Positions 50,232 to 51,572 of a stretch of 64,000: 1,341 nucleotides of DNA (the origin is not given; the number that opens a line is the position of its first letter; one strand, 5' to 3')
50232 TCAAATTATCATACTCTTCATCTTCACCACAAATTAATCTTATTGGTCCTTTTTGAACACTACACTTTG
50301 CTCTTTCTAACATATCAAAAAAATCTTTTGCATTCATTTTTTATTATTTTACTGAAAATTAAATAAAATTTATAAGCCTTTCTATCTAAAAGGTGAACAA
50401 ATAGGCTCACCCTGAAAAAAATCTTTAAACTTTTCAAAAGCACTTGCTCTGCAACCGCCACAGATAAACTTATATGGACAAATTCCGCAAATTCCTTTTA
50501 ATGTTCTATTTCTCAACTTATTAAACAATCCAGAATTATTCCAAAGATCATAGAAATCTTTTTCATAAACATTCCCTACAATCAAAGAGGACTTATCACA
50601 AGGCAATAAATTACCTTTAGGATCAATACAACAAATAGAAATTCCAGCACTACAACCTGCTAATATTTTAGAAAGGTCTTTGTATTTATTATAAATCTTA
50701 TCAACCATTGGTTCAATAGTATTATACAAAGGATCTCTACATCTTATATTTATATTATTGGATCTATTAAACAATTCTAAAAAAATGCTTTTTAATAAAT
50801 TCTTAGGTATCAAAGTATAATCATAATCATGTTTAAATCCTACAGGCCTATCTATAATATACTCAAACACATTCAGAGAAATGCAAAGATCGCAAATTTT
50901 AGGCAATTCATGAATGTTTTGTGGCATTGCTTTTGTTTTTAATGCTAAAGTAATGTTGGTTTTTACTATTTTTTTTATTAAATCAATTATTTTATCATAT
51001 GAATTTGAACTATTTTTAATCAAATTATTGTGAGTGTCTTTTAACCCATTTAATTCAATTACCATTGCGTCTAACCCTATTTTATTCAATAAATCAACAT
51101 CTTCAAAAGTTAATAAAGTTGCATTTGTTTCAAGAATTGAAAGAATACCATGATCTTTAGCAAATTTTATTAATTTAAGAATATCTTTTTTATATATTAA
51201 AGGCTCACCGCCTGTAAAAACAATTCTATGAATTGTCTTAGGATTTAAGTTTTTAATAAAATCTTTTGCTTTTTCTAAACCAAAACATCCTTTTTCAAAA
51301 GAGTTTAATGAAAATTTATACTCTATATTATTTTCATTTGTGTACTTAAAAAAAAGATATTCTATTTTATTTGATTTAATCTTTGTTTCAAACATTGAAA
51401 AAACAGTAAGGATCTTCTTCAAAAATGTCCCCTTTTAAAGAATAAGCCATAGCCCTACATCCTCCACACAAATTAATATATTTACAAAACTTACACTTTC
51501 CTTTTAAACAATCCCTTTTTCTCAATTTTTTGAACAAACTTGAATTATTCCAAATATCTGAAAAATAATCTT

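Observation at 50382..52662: Unannotated 45-aa peptide with its own SD immediately upstream of two tandem rSAM-SPASM genes: candidate RiPP-like maturation system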

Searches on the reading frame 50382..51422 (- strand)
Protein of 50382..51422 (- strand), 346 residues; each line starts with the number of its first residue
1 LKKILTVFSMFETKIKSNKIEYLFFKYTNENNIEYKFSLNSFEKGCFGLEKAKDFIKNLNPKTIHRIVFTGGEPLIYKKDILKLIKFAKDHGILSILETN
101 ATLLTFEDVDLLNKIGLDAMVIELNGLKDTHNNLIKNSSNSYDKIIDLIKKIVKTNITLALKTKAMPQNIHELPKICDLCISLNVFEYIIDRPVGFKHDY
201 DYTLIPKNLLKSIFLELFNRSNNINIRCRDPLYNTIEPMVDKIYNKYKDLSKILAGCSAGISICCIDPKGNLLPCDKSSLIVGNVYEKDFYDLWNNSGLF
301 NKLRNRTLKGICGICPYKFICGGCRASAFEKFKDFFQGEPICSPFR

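Call 3: search_protein_families(library=pfam, proteins=[window:50382-51422:-], max_evalue=0.01)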
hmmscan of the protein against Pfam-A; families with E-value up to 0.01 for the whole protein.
window:50382-51422:- (346 aa): 3 families
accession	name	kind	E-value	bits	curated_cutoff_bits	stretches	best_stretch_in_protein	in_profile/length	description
PF04055.27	Radical_SAM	-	2.9e-14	54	29.5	1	50-179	31-165/166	Radical SAM superfamily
PF13186.11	SPASM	-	3.6e-08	34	21.5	1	257-316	1-67/67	Iron-sulfur cluster-binding domain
PF13353.11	Fer4_12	-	0.00011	22.9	22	1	47-102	36-92/137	4Fe-4S single cluster domain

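Call 4: search_protein_families(library=ncbifam, proteins=[window:50382-51422:-], max_evalue=0.01)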
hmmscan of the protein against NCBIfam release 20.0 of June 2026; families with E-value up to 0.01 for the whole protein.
window:50382-51422:- (346 aa): 56 families (the best 25 are shown)
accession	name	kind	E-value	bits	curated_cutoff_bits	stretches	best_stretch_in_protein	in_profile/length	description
TIGR04055.1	rSAM_NirJ2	equivalog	6.1e-50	170.6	500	1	49-342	31-322/326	putative heme d1 biosynthesis radical SAM protein NirJ2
TIGR04545.1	rSAM_ahbD_hemeb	equivalog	1e-43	150.1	500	1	43-343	26-336/339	heme b synthase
TIGR04053.2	TIGR04053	equivalog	3e-35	122.2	395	2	237-343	256-363/366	TIGR04053 family radical SAM/SPASM domain-containing protein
TIGR04051.1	rSAM_NirJ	equivalog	1.4e-29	103.2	515.45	2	36-185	21-168/354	heme d1 biosynthesis radical SAM protein NirJ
NF050035.1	rSAM_WgK_link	exception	9.9e-29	100.4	650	2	245-332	257-351/367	radical SAM/SPASM peptide maturase WgkB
TIGR04054.1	rSAM_NirJ1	equivalog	2e-28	99.1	650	2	47-182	66-199/387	putative heme d1 biosynthesis radical SAM protein NirJ1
TIGR04347.1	pseudo_SAM_Halo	equivalog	7.7e-27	94.6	525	2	27-183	44-202/390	TIGR04347 family pseudo-SAM/SPASM protein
TIGR02109.1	PQQ_syn_pqqE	equivalog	2.8e-25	89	381.35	1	65-343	55-331/358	pyrroloquinoline quinone biosynthesis protein PqqE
TIGR04340.1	rSAM_ACGX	hypoth_equivalog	1.3e-23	83.7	400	1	36-342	30-337/341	radical SAM/SPASM domain protein, ACGX system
TIGR04546.1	rSAM_ahbC_deAc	equivalog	1.6e-23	83.2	650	2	48-184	70-204/390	12,18-didecarboxysiroheme deacetylase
TIGR04133.1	rSAM_w_lipo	hypoth_equivalog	4.1e-23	81.9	425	1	11-323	14-329/350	TIGR04133 family radical SAM/SPASM protein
TIGR03962.1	mycofact_rSAM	equivalog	7.7e-19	68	265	2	254-343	238-326/339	mycofactocin radical SAM maturase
TIGR03913.1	rad_SAM_trio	equivalog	1.1e-17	63.6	591.75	1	56-325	57-336/477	GDL motif peptide-associated radical SAM/SPASM maturase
NF041298.1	rSAM_mat_DynA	equivalog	4.3e-17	62.1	450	1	50-339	38-336/356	dynobactin maturation radical SAM/SPASM protein DynA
TIGR04303.1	GeoRSP_rSAM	equivalog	5.4e-17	62.4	400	1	64-342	49-324/325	GeoRSP system radical SAM/SPASM protein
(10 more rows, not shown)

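Call 10: find_homologous_proteins(query=window:50382-51422:-, max_evalue=1e-10)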
Query window:50382-51422:- (346 aa): 2991 proteins with E <= 1e-10 among 6572 candidates; the best 120 are listed.
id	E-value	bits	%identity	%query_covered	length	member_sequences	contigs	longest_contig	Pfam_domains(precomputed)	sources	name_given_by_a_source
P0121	1.2e-224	763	100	97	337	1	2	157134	PF13186.12,PF04055.28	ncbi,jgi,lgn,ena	-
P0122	8.3e-38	149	31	86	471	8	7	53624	PF13186.12,PF04055.28,PF13353.12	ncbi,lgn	ncbi:MAG: radical SAM protein [Candidatus Methanomethylicaceae archaeon]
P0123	2.1e-37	148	33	80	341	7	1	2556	PF13186.12,PF04055.28,PF13353.12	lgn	-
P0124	6.6e-37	146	35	80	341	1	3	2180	PF13186.12,PF04055.28,PF13353.12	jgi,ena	-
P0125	4.3e-36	143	33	81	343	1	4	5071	PF13186.12,PF04055.28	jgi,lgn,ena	-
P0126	5.4e-36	143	30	83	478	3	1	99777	PF13186.12,PF04055.28,PF13353.12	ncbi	-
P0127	1.2e-35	142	28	95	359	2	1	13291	PF13186.12,PF04055.28,PF13353.12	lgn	-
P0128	1.3e-35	142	30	96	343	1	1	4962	PF13186.12,PF04055.28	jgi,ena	-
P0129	1.8e-35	141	31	85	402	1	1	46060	PF13186.12,PF04055.28,PF13353.12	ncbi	-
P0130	2.5e-35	141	32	88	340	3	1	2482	PF13186.12,PF04055.28,PF13353.12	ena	-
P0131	2.6e-35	141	32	80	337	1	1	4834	PF13186.12,PF04055.28,PF13353.12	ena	-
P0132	4.9e-35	140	31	85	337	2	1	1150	PF13186.12,PF04055.28,PF13353.12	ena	-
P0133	5.1e-35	140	30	95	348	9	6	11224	PF13186.12,PF04055.28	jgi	-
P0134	5.4e-35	140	31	82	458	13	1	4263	PF04055.28,PF13353.12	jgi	-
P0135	6.0e-35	139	32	80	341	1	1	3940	PF13186.12,PF04055.28,PF13353.12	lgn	-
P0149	9.8e-34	135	31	80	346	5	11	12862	PF13186.12,PF04055.28,PF13353.12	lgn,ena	-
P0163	8.4e-33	132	33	80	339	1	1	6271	PF13186.12,PF04055.28,PF13353.12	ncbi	-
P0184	4.9e-32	130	34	80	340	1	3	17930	PF13186.12,PF04055.28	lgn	-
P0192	6.8e-32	129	33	79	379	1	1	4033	PF13186.12,PF04055.28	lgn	-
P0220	3.6e-31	127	34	85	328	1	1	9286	PF13186.12,PF04055.28,PF13353.12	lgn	-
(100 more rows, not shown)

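Call 23: find_encoding_contigs(protein=P0192, flank=5000, max_places=3)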
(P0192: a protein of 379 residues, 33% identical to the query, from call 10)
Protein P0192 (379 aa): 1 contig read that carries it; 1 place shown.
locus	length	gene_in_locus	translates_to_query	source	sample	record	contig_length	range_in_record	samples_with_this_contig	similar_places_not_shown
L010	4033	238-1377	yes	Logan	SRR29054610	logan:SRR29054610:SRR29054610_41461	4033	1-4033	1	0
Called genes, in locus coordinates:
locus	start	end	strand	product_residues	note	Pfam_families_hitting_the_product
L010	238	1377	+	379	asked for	PF04055:Radical_SAM, PF13186:SPASM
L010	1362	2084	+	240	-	-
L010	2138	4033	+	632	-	?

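Call 24: find_encoding_contigs(protein=P0184, flank=5000, max_places=3)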
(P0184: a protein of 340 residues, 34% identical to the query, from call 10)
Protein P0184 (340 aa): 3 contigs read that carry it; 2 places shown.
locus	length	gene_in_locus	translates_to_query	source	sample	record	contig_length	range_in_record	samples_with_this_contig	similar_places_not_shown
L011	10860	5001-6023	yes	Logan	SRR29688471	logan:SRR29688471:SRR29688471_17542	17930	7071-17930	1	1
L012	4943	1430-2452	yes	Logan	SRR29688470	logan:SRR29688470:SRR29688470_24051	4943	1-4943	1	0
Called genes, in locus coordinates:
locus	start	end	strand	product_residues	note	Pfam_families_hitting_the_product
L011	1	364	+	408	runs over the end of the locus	PF04055:Radical_SAM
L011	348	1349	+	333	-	-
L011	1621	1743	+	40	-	-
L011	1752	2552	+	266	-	-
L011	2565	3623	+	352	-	PF04055:Radical_SAM, PF13353:Fer4_12 (weak), PF13186:SPASM (weak)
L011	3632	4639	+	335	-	PF13353:Fer4_12 (weak), PF04055:Radical_SAM, PF13186:SPASM (weak)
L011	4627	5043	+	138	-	-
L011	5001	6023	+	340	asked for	PF04055:Radical_SAM, PF13186:SPASM (weak)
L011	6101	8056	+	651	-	PF04055:Radical_SAM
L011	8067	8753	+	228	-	PF00149:Metallophos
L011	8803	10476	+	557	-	PF02543:Carbam_trans_N, PF16861:Carbam_trans_C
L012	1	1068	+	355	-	?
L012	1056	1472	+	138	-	-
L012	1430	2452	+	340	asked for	PF04055:Radical_SAM, PF13186:SPASM (weak)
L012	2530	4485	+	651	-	PF04055:Radical_SAM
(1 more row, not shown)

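Call 25: find_encoding_contigs(protein=P0149, flank=5000, max_places=4)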
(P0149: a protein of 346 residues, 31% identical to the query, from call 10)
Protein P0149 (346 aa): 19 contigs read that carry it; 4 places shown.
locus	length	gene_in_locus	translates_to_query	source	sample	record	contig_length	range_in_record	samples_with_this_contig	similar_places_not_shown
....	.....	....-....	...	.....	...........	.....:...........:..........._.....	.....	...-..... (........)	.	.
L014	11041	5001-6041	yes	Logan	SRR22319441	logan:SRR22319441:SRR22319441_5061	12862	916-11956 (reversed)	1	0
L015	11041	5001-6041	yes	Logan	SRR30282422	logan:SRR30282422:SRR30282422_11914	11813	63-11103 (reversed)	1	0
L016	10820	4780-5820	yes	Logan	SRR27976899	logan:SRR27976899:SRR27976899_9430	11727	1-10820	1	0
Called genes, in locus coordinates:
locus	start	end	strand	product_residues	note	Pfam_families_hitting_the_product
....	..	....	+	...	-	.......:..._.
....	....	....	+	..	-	-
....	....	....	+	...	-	-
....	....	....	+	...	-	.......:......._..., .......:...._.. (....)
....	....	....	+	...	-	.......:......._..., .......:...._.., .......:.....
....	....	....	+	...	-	-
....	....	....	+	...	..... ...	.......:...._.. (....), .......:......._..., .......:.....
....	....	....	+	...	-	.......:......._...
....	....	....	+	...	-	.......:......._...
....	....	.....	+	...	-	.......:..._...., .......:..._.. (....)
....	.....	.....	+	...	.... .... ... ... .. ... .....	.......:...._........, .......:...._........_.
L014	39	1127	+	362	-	PF07690:MFS_1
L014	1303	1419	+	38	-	-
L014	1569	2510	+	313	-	-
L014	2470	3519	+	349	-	PF04055:Radical_SAM, PF13353:Fer4_12 (weak)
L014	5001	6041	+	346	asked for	PF13353:Fer4_12 (weak), PF04055:Radical_SAM, PF13186:SPASM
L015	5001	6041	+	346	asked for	PF13353:Fer4_12 (weak), PF04055:Radical_SAM, PF13186:SPASM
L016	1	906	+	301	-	?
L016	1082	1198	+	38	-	-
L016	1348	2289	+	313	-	-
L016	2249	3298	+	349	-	PF04055:Radical_SAM, PF13353:Fer4_12 (weak)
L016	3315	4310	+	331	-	PF04055:Radical_SAM, PF13353:Fer4_12, PF13186:SPASM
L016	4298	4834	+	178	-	-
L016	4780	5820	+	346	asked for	PF13353:Fer4_12 (weak), PF04055:Radical_SAM, PF13186:SPASM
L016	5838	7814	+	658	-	PF04055:Radical_SAM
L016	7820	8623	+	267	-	PF04055:Radical_SAM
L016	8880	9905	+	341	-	PF00005:ABC_tran, PF13304:AAA_21 (weak)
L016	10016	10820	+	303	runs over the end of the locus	PF01061:ABC2_membrane, PF12698:ABC2_membrane_3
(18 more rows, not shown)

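Call 33: search_protein_families(library=pfam, proteins=[L010:1362-2084:+, L010:2138-4033:+, L011:1752-2552:+, L011:4627-5043:+, L011:6101-8056:+], max_evalue=0.01)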
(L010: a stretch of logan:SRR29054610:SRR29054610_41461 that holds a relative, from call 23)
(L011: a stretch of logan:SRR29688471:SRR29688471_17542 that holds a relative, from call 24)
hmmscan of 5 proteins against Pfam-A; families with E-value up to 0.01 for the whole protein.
L010:1362-2084:+ (240 aa): 0 families

L010:2138-4033:+ (632 aa): 5 families
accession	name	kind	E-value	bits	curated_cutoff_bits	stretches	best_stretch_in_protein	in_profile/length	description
PF09334.17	tRNA-synt_1g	-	1.3e-151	505.3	20.1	1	7-395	2-391/391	tRNA synthetases class I (M)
PF00133.28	tRNA-synt_1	-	2.5e-15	56.6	22.7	1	3-245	22-245/414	tRNA synthetases class I (I, L, M and V)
PF19303.5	Anticodon_3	-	7e-15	55.6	23.5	1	411-540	9-148/152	Anticodon binding domain of methionyl tRNA ligase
PF01588.26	tRNA_bind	-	2.3e-12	47.3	27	1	580-632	1-52/96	Putative tRNA binding domain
PF08264.19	Anticodon_1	-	0.0019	18.5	25.1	1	413-509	1-108/148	Anticodon-binding domain of tRNA ligase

L011:1752-2552:+ (266 aa): 0 families

L011:4627-5043:+ (138 aa): 2 families
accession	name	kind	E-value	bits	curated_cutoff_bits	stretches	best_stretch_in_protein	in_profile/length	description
PF20308.4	TPR-S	-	0.00095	20.1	27.6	1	48-121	19-92/102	Tetratricopeptide Repeats-Sensor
PF00515.34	TPR_1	-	0.0028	17.9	27.8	0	54-75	8-29/34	Tetratricopeptide repeat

L011:6101-8056:+ (651 aa): 2 families
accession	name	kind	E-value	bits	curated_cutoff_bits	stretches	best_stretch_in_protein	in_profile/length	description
PF04055.27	Radical_SAM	-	2.6e-13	50.9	29.5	1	319-480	3-166/166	Radical SAM superfamily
PF02310.24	B12-binding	-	0.00011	22.5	32.1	1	164-253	34-117/121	B12 binding domain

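Call 39: search_solved_structures(query=P0121, max_evalue=0.001)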
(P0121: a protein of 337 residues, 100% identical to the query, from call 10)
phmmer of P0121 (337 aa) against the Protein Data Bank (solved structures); distinct sequences matched with E-value up to 0.001: 5.
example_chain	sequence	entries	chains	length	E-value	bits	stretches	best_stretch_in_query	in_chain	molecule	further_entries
6c8v_A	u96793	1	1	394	7.2e-11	45.3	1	58-334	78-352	Coenzyme PQQ synthesis protein E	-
5wgg_A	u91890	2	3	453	2.2e-08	37.1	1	41-326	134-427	Radical SAM domain protein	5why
7vob_C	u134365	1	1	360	9.7e-06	28.5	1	28-171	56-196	Cytosylglucuronate decarboxylase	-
7voc_C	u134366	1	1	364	9.9e-06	28.4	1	28-171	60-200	Cytosylglucuronate decarboxylase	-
6efn_A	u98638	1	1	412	0.00014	24.6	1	55-183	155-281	Sporulation killing factor maturation protein SkfB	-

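Call 59: find_encoding_contigs(protein=P0163, flank=5000, max_places=2)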
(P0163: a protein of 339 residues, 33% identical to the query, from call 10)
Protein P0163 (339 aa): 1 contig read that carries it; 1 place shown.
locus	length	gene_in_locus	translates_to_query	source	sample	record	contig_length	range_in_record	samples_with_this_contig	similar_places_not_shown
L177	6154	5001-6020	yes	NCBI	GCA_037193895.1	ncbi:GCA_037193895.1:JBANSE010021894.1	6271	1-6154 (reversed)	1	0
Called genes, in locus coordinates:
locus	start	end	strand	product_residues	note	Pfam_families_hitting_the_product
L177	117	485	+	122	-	PF12762:DDE_Tnp_IS1595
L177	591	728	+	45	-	-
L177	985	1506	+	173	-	-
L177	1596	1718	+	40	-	-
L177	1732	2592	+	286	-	-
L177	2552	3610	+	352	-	PF04055:Radical_SAM, PF13353:Fer4_12 (weak)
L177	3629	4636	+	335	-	PF04055:Radical_SAM, PF13353:Fer4_12 (weak), PF13186:SPASM (weak)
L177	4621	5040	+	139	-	-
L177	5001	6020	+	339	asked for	PF04055:Radical_SAM, PF13353:Fer4_12 (faint), PF13186:SPASM (weak)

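Call 60: find_encoding_contigs(protein=P0220, flank=5000, max_places=2)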
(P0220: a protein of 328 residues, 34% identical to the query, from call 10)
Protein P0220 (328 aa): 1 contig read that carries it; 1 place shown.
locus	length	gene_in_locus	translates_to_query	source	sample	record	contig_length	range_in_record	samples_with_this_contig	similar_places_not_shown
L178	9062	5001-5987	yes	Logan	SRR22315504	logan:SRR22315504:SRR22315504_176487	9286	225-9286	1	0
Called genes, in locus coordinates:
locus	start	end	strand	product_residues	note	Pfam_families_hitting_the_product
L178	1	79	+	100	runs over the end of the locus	?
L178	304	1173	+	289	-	-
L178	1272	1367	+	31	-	-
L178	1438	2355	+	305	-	-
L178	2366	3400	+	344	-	PF04055:Radical_SAM, PF13353:Fer4_12 (weak)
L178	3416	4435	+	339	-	PF04055:Radical_SAM, PF13353:Fer4_12 (weak), PF13186:SPASM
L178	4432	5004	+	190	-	-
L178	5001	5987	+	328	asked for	PF04055:Radical_SAM, PF13353:Fer4_12 (faint), PF13186:SPASM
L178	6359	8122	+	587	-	PF07973:tRNA_SAD, PF00587:tRNA-synt_2b, PF03129:HGTP_anticodon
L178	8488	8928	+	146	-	PF07366:SnoaL (faint), PF12680:SnoaL_2, PF10184:DUF2358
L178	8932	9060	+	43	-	?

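Call 83: search_protein_representatives(protein=P0121)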
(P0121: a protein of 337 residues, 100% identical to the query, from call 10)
Query: 337 residues. Proteins with E-value up to 0.001 (for the whole library): 12657; up to 1e-10: 2880; up to 1e-30: 38. The best 150 are listed.
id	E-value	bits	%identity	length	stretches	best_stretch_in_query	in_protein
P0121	3.3e-225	763.2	100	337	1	1-337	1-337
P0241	4.6e-53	197.3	29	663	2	13-334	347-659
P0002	5.1e-44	167.5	32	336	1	38-333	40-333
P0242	1.1e-38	149.9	36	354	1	40-337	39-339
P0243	7.2e-38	147.3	33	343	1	40-333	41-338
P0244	1.5e-37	146.3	33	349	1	50-333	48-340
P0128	3.8e-36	141.6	33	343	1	5-333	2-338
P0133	1.5e-35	139.7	31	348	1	9-334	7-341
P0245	4.5e-35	138.1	34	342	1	41-333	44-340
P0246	4.2e-34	134.9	30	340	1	26-333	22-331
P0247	5.0e-34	134.7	34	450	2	246-333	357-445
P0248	5.1e-34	134.7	30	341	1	41-333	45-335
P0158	1.1e-33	133.6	32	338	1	40-333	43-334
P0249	2.0e-33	132.7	33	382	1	44-328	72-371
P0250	2.0e-33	132.7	35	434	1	12-330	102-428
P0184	1.5e-32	129.9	35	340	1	58-333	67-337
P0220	1.1e-31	127.0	36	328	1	19-333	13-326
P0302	7.0e-29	117.8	31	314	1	59-333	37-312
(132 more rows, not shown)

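Call 85: predict_structure(alignment_id=A5)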
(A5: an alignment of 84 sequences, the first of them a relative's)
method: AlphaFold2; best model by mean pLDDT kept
length: 337 residues; sequences in the alignment: 84
mean_pLDDT: 88.2   pTM: 0.89
mean pLDDT of the five models: 88.2, 87.8, 87.4, 87.4, 86.6
residues with pLDDT >= 90: 228; 70-90: 70; 50-70: 32; < 50: 7
segments of 3 or more residues with pLDDT < 50: 1-6
pLDDT, mean of each block of 10 residues (from residue 1): 53 96 77 80 98 96 95 98 98 96 98 91 56 89 98 92 96 98 72 77 92 93 81 76 79 96 95 97 96 91 90 91 93 71
secondary structure, 60 per line:
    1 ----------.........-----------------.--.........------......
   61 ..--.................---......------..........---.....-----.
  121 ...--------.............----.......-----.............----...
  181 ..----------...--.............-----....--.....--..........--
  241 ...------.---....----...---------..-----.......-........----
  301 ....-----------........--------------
elements in order: E11-19 H40-48 E55-62 H65-81 E85-90 H97-106 E110-114 H120-123 H132-144 E149-155 H161-173 E178-182 H198-210 E216-219 H222-226 H229-238 E254-257 E262-264 H281-287 H289-296 H301-304 H316-323

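Call 86: find_encoding_contigs(protein=P0241, flank=4000, max_places=3)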
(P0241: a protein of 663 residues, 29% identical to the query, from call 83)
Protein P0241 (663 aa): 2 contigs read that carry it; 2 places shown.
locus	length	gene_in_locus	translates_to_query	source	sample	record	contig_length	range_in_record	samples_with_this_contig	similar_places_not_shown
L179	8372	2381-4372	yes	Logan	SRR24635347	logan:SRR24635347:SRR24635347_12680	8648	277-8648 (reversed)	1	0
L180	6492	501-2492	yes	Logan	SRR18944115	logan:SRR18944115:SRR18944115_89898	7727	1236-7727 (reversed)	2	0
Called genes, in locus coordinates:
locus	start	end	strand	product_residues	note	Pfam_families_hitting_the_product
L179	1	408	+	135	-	?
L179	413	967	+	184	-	PF01725:Ham1p_like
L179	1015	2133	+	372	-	PF00933:Glyco_hydro_3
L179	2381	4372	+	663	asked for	PF04055:Radical_SAM, PF13353:Fer4_12, PF13186:SPASM, PF04055:Radical_SAM, PF13353:Fer4_12, PF13186:SPASM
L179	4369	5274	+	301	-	PF04909:Amidohydro_2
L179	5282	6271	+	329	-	PF04055:Radical_SAM, PF13186:SPASM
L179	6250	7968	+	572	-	PF13424:TPR_12 (faint), PF07719:TPR_2 (faint)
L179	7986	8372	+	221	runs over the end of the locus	?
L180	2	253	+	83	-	?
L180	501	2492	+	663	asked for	PF04055:Radical_SAM, PF13353:Fer4_12, PF13186:SPASM, PF04055:Radical_SAM, PF13353:Fer4_12, PF13186:SPASM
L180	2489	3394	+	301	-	PF04909:Amidohydro_2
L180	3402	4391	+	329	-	PF04055:Radical_SAM, PF13186:SPASM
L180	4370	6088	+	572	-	PF13424:TPR_12 (faint), PF07719:TPR_2 (faint)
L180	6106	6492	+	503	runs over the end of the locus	PF01406:tRNA-synt_1e, PF09334:tRNA-synt_1g (faint), PF23493:CysS_C (weak)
